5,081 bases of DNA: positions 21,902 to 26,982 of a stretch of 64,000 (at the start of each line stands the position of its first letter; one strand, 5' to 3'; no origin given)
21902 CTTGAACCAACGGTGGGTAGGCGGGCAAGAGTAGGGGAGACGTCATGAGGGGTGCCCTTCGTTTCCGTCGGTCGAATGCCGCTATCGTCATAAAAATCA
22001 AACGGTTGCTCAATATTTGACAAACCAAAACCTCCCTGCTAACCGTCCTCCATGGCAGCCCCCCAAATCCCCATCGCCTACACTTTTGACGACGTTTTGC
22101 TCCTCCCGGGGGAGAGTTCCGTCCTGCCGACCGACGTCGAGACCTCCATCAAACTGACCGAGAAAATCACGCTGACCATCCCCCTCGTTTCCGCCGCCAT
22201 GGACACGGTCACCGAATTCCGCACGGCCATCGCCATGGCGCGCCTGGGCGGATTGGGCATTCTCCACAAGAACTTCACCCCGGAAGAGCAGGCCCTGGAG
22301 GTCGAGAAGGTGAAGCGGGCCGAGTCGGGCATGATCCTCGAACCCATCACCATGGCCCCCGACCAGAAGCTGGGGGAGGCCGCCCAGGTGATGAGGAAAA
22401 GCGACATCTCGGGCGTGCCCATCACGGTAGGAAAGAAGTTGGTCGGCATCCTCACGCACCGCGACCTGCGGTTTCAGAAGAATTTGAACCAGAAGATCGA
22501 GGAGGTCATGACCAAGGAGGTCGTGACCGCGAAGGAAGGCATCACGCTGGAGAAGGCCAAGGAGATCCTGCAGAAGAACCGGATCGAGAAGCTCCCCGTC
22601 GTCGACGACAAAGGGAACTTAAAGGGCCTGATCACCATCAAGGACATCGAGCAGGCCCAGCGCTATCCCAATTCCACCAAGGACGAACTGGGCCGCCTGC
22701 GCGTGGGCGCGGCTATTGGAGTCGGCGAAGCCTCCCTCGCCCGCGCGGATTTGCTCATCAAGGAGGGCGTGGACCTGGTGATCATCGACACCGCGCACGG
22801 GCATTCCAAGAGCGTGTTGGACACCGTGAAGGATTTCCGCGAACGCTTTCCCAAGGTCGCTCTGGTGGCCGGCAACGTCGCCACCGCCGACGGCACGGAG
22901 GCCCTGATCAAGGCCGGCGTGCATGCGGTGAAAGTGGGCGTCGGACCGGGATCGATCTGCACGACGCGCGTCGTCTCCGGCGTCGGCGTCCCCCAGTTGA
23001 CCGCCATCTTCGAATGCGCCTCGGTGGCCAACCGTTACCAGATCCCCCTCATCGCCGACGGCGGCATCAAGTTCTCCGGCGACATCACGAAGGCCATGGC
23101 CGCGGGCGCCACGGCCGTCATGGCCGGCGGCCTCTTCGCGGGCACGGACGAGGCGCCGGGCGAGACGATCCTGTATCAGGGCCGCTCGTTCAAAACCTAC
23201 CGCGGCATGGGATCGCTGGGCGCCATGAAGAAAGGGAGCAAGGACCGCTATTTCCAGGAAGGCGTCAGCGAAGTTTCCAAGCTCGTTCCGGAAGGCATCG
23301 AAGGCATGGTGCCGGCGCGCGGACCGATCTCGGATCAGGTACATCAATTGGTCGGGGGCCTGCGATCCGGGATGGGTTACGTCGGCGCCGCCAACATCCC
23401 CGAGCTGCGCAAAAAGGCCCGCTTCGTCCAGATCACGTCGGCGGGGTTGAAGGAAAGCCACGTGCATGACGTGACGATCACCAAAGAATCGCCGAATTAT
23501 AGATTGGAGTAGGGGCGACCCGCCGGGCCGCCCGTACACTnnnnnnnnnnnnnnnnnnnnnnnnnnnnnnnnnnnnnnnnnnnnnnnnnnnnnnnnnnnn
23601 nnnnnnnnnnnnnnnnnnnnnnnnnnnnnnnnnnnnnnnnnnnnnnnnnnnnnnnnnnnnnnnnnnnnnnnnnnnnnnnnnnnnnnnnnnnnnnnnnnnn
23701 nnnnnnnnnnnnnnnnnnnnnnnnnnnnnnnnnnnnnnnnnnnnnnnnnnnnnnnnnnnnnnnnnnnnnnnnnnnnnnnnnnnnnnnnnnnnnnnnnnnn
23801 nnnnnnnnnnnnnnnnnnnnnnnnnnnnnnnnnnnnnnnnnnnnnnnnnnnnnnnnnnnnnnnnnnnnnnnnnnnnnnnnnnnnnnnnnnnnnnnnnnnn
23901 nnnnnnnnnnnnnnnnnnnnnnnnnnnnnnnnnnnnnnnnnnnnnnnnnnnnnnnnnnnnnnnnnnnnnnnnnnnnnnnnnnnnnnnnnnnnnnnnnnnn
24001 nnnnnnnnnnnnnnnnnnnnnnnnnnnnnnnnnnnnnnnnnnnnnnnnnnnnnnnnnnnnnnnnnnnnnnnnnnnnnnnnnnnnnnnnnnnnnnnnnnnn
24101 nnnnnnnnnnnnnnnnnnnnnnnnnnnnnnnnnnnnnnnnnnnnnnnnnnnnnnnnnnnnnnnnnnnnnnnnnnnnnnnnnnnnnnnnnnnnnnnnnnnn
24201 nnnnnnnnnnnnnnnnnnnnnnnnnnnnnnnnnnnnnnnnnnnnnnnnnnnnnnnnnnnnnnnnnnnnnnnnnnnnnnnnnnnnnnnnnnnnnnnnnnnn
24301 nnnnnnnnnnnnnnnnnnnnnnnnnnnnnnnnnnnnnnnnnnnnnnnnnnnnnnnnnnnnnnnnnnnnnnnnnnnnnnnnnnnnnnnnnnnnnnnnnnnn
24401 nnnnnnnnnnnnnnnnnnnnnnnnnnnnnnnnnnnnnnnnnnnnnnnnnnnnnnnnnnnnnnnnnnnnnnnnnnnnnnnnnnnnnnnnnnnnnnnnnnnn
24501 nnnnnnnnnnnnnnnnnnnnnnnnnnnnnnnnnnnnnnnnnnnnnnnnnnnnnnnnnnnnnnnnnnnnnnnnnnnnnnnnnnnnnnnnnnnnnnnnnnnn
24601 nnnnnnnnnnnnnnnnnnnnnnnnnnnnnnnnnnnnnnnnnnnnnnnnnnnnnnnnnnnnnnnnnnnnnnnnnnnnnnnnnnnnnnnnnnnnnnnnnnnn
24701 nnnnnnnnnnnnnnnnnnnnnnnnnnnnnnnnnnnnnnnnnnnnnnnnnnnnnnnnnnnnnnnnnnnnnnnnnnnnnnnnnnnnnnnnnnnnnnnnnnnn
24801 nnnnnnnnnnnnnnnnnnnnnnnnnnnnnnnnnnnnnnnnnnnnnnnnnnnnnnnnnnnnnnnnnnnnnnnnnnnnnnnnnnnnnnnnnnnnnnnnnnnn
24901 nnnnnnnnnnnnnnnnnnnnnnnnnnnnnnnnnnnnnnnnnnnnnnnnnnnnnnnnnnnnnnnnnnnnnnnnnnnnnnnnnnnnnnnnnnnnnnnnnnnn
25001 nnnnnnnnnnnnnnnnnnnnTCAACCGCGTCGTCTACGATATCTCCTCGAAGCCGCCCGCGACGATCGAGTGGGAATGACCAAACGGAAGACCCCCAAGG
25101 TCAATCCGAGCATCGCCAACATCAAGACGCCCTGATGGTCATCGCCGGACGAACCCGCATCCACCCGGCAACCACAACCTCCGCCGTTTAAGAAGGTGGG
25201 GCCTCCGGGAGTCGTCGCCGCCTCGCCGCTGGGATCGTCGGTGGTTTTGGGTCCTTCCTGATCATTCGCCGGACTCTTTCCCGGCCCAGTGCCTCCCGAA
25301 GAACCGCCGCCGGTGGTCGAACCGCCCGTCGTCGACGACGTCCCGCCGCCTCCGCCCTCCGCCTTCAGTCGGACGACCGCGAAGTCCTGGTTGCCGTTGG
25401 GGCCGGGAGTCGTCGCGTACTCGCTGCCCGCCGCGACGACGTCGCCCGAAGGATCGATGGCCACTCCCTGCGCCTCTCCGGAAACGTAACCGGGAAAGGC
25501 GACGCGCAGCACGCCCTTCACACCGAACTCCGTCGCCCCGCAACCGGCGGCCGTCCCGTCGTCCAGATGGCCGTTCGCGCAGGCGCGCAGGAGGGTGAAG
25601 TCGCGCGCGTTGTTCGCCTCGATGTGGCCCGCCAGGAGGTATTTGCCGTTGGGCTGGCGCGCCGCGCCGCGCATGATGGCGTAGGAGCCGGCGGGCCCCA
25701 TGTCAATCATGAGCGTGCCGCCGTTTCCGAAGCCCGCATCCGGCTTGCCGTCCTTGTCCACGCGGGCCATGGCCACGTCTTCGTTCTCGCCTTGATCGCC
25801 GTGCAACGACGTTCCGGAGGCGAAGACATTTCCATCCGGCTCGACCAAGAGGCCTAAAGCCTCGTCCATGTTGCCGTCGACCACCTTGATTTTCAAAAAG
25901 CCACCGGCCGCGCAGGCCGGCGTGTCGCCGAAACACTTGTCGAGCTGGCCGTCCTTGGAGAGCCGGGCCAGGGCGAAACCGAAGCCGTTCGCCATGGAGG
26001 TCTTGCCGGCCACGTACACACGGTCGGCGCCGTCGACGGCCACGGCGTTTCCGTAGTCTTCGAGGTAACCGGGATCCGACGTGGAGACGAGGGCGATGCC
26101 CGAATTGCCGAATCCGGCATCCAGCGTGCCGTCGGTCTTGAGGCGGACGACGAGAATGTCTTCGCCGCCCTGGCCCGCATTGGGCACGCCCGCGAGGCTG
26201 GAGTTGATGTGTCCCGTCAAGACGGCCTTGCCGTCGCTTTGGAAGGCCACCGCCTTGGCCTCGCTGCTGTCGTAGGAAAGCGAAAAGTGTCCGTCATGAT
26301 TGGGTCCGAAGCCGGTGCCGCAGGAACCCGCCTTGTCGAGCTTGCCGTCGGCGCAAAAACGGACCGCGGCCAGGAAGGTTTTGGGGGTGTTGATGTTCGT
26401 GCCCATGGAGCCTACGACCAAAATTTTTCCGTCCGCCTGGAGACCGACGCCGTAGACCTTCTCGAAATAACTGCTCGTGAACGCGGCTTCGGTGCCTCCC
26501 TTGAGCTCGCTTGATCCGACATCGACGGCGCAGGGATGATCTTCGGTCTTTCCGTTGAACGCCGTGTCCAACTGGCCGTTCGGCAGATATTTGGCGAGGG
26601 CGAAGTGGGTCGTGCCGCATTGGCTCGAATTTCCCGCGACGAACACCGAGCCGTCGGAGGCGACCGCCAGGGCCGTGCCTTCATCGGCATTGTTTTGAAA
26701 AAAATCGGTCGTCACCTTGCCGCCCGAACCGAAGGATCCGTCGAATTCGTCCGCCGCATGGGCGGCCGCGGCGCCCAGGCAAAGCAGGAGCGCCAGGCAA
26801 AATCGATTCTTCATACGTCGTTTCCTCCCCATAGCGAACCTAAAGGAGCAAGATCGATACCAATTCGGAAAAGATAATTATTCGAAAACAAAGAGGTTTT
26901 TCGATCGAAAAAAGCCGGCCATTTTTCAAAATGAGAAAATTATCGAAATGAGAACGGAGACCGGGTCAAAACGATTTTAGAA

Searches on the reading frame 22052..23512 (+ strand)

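Call 41: search_protein_families(library=pfam, proteins=[window:22052-23512:+], max_evalue=0.00001)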
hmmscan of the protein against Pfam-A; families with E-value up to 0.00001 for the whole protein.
window:22052-23512:+ (486 aa): 4 families
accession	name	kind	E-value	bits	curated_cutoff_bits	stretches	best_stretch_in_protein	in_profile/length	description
PF00478.31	IMPDH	-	2.2e-159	530.5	25.6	1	9-472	1-345/345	IMP dehydrogenase / GMP reductase domain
PF00571.33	CBS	-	1.1e-25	90.1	24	2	149-200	1-52/57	CBS domain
PF03060.21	NMO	-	2.3e-09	37.5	28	0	207-372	81-235/331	Nitronate monooxygenase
PF01070.24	FMN_dh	-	1.3e-06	28.1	24.9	1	256-363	207-306/350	FMN-dependent dehydrogenase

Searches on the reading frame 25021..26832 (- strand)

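Call 41: search_protein_families(library=pfam, proteins=[window:25021-26832:-], max_evalue=0.00001)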
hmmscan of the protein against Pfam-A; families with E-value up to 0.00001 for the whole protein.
window:25021-26832:- (603 aa): 2 families
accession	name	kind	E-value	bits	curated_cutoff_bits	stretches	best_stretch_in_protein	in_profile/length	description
PF17164.10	DUF5122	-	1.3e-32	112.1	27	1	59-92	2-36/36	Domain of unknown function (DUF5122) beta-propeller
PF06739.17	SBBP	-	1.3e-06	28.7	20.5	0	259-279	13-33/38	Beta-propeller repeat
